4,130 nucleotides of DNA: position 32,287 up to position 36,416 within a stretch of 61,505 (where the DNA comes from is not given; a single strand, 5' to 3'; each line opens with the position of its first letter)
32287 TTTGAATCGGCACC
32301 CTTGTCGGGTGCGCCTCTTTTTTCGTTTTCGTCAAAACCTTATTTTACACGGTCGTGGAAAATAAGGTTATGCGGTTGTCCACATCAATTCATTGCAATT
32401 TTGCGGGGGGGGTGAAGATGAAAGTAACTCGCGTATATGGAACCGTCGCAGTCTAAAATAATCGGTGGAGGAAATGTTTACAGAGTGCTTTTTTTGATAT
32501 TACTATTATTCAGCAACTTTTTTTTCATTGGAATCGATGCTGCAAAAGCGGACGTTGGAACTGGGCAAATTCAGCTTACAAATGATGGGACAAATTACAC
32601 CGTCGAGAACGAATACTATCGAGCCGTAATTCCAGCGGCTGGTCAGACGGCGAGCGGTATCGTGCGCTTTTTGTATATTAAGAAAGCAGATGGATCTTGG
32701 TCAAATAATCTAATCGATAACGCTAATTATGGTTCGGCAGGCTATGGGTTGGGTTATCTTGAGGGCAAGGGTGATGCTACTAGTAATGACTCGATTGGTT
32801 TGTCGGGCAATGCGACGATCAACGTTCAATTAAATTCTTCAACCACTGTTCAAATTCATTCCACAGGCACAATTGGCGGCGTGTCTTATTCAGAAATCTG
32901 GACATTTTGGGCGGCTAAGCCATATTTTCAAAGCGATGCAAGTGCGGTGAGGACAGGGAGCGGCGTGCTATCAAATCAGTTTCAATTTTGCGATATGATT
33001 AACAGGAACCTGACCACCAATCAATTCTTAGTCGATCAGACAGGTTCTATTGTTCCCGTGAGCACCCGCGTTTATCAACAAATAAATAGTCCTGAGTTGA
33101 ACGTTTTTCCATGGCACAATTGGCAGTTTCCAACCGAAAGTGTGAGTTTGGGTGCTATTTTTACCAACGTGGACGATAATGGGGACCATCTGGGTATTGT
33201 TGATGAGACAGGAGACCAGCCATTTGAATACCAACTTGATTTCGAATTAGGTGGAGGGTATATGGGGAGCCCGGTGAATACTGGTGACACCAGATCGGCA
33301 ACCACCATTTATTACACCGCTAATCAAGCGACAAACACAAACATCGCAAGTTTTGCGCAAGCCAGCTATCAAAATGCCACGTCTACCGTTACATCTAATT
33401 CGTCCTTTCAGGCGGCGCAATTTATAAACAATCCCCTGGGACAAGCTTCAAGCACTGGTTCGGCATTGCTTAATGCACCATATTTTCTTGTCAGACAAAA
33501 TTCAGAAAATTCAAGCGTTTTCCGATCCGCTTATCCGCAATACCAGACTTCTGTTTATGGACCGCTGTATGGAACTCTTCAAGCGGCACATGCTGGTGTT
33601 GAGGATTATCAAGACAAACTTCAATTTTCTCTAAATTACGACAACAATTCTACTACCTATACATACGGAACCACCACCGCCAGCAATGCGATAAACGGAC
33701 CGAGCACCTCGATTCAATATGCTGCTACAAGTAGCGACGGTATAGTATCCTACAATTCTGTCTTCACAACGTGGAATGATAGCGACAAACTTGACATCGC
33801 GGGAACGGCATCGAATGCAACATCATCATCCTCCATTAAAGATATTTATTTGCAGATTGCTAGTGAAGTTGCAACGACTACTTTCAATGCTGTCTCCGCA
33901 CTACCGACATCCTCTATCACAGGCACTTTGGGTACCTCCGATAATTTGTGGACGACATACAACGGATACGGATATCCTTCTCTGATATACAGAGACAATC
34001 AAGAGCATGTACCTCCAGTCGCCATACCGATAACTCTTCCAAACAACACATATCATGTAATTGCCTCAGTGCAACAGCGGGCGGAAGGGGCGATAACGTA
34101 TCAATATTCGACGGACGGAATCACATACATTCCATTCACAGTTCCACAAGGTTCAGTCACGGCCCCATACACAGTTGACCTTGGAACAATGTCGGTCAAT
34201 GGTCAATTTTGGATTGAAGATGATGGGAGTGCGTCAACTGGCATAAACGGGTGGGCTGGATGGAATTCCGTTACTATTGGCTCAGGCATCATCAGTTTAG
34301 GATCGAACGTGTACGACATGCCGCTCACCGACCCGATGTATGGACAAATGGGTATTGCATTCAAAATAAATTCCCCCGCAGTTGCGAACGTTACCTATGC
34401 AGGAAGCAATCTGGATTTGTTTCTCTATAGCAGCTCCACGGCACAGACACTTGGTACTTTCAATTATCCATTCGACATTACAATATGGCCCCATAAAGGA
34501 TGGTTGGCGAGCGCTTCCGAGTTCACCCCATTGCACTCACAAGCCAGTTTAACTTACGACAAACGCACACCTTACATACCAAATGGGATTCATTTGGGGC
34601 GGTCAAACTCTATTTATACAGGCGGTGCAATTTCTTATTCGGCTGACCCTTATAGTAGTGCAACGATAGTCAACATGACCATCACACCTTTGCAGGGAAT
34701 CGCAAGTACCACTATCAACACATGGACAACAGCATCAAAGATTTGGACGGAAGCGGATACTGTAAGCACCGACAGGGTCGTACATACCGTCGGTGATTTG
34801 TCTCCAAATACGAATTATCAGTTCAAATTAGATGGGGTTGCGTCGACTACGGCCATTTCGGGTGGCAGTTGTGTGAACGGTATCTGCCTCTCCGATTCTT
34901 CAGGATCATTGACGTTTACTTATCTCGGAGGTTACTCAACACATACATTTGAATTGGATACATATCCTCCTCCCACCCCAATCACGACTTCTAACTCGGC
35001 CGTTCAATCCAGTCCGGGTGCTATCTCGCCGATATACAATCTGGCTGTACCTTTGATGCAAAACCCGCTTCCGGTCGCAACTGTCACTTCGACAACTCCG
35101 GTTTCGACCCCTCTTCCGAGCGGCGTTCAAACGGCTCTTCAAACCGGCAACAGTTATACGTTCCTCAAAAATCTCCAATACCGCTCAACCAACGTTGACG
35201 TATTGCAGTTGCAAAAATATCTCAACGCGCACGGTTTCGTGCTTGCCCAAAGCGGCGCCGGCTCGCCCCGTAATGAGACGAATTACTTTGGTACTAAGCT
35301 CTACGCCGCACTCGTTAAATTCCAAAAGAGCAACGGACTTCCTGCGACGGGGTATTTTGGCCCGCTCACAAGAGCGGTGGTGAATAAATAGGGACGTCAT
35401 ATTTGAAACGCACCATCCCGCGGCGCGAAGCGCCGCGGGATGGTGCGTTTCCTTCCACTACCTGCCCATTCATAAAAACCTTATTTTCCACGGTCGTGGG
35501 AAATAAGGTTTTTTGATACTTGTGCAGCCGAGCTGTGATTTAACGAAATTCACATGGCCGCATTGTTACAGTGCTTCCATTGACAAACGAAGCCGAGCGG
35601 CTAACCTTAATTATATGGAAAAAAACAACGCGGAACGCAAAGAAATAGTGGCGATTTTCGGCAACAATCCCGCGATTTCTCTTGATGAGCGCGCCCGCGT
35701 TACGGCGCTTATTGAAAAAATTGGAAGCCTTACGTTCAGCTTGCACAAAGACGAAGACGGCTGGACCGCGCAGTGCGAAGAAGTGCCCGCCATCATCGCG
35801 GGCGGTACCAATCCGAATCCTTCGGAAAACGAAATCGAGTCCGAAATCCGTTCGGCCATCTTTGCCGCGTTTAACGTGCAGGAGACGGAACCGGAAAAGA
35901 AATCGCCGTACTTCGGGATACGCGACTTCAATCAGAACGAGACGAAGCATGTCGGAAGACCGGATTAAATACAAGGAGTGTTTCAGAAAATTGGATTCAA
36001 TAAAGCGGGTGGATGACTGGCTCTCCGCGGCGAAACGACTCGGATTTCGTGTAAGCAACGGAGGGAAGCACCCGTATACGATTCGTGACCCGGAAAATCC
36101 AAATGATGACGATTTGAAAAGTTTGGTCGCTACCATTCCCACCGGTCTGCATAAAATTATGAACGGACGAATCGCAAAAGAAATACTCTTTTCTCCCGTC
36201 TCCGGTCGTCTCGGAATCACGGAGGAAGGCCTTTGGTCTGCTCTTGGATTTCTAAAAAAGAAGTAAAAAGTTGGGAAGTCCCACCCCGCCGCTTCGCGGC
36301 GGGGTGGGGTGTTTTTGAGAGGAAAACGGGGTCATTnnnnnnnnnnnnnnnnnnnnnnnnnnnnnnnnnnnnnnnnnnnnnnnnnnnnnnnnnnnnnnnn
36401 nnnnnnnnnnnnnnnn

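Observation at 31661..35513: Three 36-bp palindromes partition a PaaX/Cas2-like gene, a giant adhesin and a TA pair into cassettes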

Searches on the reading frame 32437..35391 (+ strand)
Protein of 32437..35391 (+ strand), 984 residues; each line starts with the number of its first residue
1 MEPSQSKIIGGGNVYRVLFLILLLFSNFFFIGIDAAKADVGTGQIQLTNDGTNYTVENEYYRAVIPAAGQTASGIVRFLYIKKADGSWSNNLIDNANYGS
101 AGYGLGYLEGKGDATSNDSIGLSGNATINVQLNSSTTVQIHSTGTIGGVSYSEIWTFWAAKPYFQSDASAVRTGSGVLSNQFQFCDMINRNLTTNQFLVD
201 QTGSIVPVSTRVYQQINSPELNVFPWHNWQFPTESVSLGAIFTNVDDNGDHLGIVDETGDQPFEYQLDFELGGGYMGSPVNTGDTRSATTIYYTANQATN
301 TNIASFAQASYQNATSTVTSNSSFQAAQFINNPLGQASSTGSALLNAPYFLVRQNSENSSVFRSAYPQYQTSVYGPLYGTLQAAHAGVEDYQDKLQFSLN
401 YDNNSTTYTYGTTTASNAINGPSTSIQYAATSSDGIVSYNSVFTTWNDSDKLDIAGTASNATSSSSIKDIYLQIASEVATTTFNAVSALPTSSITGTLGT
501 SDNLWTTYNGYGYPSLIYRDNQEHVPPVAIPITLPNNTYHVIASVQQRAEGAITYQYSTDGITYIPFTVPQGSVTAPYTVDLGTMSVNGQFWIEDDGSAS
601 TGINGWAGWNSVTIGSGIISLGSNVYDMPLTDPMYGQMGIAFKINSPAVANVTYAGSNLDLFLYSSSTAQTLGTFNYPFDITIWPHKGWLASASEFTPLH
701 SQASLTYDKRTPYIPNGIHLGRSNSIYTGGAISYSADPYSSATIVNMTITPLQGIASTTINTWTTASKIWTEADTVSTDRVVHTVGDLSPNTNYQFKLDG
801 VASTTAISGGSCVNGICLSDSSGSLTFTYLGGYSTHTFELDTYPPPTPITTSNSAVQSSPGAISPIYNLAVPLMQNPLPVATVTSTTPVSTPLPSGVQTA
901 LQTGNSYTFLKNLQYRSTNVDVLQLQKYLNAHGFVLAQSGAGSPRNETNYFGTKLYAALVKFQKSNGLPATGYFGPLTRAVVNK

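Call 4: search_protein_families(library=pfam, proteins=[window:32437-35391:+], max_evalue=0.1)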
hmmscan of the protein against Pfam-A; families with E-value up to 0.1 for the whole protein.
window:32437-35391:+ (984 aa): 1 family
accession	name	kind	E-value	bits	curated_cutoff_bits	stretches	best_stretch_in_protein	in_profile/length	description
PF01471.23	PG_binding_1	-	1.1e-12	48.4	23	1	920-980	3-55/57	Putative peptidoglycan binding domain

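Call 33: search_protein_families(library=ncbifam, proteins=[window:32437-35391:+], max_evalue=0.1)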
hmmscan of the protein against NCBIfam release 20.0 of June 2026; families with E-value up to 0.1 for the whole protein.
window:32437-35391:+ (984 aa): 1 family
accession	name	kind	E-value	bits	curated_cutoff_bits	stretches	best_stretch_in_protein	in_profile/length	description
TIGR02869.1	spore_SleB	equivalog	0.005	16.7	236.5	1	912-980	6-66/201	spore cortex-lytic enzyme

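Call 45: find_related_loci(query=window:32437-35391:+, collection=genome_contigs, flank=3000)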
Query window:32437-35391:+ (984 aa) in genome_contigs; peptide patterns used: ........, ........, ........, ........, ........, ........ (x = any residue, [..] = any of these).
49 stretches matched a pattern; 7 encode a relative of the query (tblastn E <= 1e-3); 7 distinct loci.
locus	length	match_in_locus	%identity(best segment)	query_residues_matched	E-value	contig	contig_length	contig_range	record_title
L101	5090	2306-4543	44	16-710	2e-177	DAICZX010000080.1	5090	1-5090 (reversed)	MAG TPA_asm: Candidatus Parcubacteria bacterium isolate clean1827 k141_60698, whole genome shotgun sequence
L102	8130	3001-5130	59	15-851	1e-171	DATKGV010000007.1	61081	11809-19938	MAG TPA_asm: Candidatus Paceibacterota bacterium isolate SMAG_U14560 k141_190944, whole genome shotgun sequence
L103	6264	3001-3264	50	897-984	4e-24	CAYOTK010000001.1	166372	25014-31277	MAG TPA_asm: uncultured Candidatus Saccharibacteria bacterium isolate SRP278252_co2_142 genome assembly, contig: NODE_10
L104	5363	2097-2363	47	905-984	6e-17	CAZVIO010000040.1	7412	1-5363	MAG TPA_asm: uncultured Candidatus Saccharibacteria bacterium isolate SRP285395_co1_490 genome assembly, contig: NODE_17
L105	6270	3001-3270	47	894-982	5e-16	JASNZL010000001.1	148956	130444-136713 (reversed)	MAG: Candidatus Zambryskiibacteriota bacterium isolate PATE-6 HKU-EGSB-PATE-6_1, whole genome shotgun sequence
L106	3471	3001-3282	37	898-984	2e-7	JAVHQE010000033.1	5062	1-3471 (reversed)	MAG: Candidatus Paceibacterota bacterium isolate WB01no19_43_19 NODE_14445_length_5062_cov_11.611544, whole genome shotg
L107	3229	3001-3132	52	922-964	3e-5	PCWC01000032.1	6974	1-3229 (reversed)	MAG: Parcubacteria group bacterium CG11_big_fil_rev_8_21_14_0_20_39_22 CG11_8_21_14_0.20_scaffold_7571_c, whole genome s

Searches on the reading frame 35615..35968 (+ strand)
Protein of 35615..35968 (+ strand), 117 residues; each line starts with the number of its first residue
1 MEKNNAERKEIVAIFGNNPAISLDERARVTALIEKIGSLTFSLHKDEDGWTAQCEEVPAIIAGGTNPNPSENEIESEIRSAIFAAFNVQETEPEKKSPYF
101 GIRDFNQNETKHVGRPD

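Call 4: search_protein_families(library=pfam, proteins=[window:35615-35968:+], max_evalue=0.1)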
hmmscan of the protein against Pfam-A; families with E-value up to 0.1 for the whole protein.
window:35615-35968:+ (117 aa): 0 families

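Call 33: search_protein_families(library=ncbifam, proteins=[window:35615-35968:+], max_evalue=0.1)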
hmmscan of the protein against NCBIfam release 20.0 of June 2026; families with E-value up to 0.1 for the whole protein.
window:35615-35968:+ (117 aa): 0 families

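Call 50: search_protein_families(library=pfam, proteins=[window:35615-35968:+], max_evalue=10)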
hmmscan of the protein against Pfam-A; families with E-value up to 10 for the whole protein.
window:35615-35968:+ (117 aa): 0 families

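Call 52: search_solved_structures(query=window:35615-35968:+, max_evalue=10)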
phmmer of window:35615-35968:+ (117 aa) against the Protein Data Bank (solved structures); distinct sequences matched with E-value up to 10: 0.

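Call 54: find_homologous_proteins(query=window:35615-35968:+, max_evalue=0.01)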
Query window:35615-35968:+ (117 aa): 39 proteins with E <= 0.01 among 50 candidates.
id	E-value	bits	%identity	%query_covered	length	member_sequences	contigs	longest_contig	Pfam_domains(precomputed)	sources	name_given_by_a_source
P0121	4.5e-71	254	100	100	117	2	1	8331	-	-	-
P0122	4.6e-54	199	79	100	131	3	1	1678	-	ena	-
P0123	5.2e-50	186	75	98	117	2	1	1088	-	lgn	-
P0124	9.9e-48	179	75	97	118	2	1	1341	-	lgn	-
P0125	5.4e-47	177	71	97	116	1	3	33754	-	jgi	jgi:predicted RNase H-like HicB family nuclease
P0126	6.1e-47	176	71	100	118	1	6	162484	-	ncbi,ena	-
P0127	6.2e-47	176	72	97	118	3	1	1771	-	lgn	-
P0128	1.1e-46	176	72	97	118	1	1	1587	-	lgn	-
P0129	8.4e-46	173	69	100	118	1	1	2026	-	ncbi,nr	ncbi:MAG: hypothetical protein Q8O94_00220 [bacterium]|nr:hypothetical protein [bacterium]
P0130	2.3e-45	171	70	97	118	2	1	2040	-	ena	-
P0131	1.1e-44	169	73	93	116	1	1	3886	-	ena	-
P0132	4.7e-44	167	68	100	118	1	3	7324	-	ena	-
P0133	2.7e-43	165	66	100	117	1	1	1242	-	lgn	-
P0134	2.5e-42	162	66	95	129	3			-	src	-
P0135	4.1e-41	158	74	84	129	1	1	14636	-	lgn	-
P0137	4.6e-41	158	64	97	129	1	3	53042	-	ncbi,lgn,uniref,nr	ncbi:hypothetical protein HY415_01470 [Candidatus Kaiserbacteria bacterium]|uniref:Uncharacterized p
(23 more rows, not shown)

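Call 55: find_encoding_contigs(protein=P0126, flank=6000, max_places=3)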
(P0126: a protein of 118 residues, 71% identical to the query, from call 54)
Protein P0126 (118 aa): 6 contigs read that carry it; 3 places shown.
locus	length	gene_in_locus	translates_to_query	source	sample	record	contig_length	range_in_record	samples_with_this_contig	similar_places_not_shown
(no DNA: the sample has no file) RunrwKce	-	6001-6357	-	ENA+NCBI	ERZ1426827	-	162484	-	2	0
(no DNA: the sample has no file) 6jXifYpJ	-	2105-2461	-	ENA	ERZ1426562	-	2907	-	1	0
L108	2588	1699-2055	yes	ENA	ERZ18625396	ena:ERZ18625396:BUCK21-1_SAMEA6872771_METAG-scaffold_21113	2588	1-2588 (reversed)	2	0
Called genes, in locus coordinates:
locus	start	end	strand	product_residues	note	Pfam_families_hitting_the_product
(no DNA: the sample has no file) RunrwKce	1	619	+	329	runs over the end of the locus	-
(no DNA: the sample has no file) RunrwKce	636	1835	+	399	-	-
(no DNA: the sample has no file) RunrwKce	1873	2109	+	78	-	PF01176:eIF-1a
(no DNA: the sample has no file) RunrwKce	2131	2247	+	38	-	PF00444:Ribosomal_L36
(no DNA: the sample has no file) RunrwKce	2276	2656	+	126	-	PF00416:Ribosomal_S13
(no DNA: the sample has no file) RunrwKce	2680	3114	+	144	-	PF00411:Ribosomal_S11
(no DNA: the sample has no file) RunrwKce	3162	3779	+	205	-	PF00163:Ribosomal_S4, PF01479:S4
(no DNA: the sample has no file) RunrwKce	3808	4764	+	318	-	PF01193:RNA_pol_L, PF01000:RNA_pol_A_bac, PF03118:RNA_pol_A_CTD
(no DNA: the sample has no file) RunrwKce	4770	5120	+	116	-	PF01196:Ribosomal_L17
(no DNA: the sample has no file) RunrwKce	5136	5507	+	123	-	PF00572:Ribosomal_L13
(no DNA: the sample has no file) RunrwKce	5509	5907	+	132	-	PF00380:Ribosomal_S9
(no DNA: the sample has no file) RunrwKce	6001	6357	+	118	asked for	-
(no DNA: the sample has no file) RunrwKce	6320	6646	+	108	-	-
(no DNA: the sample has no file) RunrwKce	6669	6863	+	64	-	-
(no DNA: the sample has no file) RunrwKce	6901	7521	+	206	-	PF01025:GrpE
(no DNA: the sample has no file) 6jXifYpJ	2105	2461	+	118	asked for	-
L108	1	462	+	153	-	?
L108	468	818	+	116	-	PF01196:Ribosomal_L17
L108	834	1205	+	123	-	PF00572:Ribosomal_L13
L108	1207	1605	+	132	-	PF00380:Ribosomal_S9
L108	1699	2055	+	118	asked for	-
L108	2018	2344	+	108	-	-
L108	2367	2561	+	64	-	-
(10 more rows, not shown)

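Call 56: find_encoding_contigs(protein=P0137, flank=6000, max_places=2)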
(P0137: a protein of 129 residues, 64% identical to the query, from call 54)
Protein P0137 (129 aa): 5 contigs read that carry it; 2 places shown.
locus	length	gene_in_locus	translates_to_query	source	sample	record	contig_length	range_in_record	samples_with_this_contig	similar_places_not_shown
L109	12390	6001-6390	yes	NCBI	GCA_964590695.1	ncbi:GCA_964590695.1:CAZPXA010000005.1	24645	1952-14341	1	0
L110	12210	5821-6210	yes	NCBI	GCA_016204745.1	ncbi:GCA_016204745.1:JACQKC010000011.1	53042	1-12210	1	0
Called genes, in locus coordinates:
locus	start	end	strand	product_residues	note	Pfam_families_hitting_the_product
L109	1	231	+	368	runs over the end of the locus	PF02163:Peptidase_M50, PF17820:PDZ_6 (faint)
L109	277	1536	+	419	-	PF00587:tRNA-synt_2b, PF03129:HGTP_anticodon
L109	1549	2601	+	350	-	PF06723:MreB_Mbl, PF00012:HSP70, PF14450:FtsA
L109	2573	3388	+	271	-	PF04085:MreC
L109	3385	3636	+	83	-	-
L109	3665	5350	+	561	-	PF03717:PBP_dimer, PF00905:Transpeptidase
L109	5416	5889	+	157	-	PF03449:GreA_GreB_N, PF01272:GreA_GreB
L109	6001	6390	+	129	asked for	-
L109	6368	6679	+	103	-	-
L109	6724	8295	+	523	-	PF01921:tRNA-synt_1f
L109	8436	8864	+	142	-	PF02381:MraZ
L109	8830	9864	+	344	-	PF01795:Methyltransf_5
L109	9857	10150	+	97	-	-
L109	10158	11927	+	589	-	PF03717:PBP_dimer (faint), PF00905:Transpeptidase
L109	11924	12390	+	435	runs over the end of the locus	PF08245:Mur_ligase_M, PF02875:Mur_ligase_C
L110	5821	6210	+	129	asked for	-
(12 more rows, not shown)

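Call 57: find_encoding_contigs(protein=P0125, flank=6000, max_places=2)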
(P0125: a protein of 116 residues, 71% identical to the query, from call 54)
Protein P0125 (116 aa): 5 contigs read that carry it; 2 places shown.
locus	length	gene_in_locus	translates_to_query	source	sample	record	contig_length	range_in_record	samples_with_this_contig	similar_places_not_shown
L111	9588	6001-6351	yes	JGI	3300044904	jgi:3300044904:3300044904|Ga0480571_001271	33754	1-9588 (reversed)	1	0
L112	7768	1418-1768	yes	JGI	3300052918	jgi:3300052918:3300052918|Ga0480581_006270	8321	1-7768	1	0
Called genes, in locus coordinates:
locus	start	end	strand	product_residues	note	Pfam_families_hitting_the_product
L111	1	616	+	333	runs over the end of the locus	-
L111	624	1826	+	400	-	-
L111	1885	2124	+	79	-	PF01176:eIF-1a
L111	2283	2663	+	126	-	PF00416:Ribosomal_S13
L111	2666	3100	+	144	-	PF00411:Ribosomal_S11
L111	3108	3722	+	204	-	PF00163:Ribosomal_S4, PF01479:S4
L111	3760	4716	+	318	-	PF01193:RNA_pol_L, PF01000:RNA_pol_A_bac, PF03118:RNA_pol_A_CTD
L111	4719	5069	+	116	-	PF01196:Ribosomal_L17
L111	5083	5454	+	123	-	PF00572:Ribosomal_L13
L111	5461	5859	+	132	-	PF00380:Ribosomal_S9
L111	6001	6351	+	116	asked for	-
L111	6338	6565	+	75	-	-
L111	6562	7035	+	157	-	-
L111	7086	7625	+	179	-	PF01025:GrpE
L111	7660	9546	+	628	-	PF00012:HSP70, PF06723:MreB_Mbl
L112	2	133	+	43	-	?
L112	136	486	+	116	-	PF01196:Ribosomal_L17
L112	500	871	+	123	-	PF00572:Ribosomal_L13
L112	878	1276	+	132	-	PF00380:Ribosomal_S9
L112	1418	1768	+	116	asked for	-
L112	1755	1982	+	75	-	-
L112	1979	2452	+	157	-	-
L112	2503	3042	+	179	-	PF01025:GrpE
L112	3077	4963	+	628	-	PF00012:HSP70, PF06723:MreB_Mbl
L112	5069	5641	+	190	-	PF04545:Sigma70_r4, PF03118:RNA_pol_A_CTD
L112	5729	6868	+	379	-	PF00226:DnaJ, PF01556:DnaJ_C, PF00684:DnaJ_CXXCXGXG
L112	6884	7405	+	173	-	-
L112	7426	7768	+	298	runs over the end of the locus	?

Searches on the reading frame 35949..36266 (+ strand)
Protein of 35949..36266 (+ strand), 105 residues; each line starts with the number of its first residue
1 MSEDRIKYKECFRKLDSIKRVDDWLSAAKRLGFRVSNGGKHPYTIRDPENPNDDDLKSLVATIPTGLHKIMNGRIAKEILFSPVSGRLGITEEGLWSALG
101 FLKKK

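Call 4: search_protein_families(library=pfam, proteins=[window:35949-36266:+], max_evalue=0.1)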
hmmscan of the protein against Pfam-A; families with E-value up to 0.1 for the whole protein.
window:35949-36266:+ (105 aa): 0 families

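Call 33: search_protein_families(library=ncbifam, proteins=[window:35949-36266:+], max_evalue=0.1)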
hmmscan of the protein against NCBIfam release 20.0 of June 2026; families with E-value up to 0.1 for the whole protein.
window:35949-36266:+ (105 aa): 1 family
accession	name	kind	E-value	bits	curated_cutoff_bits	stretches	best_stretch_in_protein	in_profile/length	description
TIGR02299.1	HpaE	equivalog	0.062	11.9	638.35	1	18-93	326-396/488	5-carboxymethyl-2-hydroxymuconate semialdehyde dehydrogenase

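Call 50: search_protein_families(library=pfam, proteins=[window:35949-36266:+], max_evalue=10)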
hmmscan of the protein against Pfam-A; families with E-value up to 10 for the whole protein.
window:35949-36266:+ (105 aa): 0 families

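Call 53: search_solved_structures(query=window:35949-36266:+, max_evalue=10)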
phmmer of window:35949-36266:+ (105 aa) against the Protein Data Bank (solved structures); distinct sequences matched with E-value up to 10: 1.
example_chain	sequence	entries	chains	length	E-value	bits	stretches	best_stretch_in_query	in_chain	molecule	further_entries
5c2y_A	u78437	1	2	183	1.1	12.9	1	3-64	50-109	RNA polymerase II subunit B1 CTD phosphatase RTR1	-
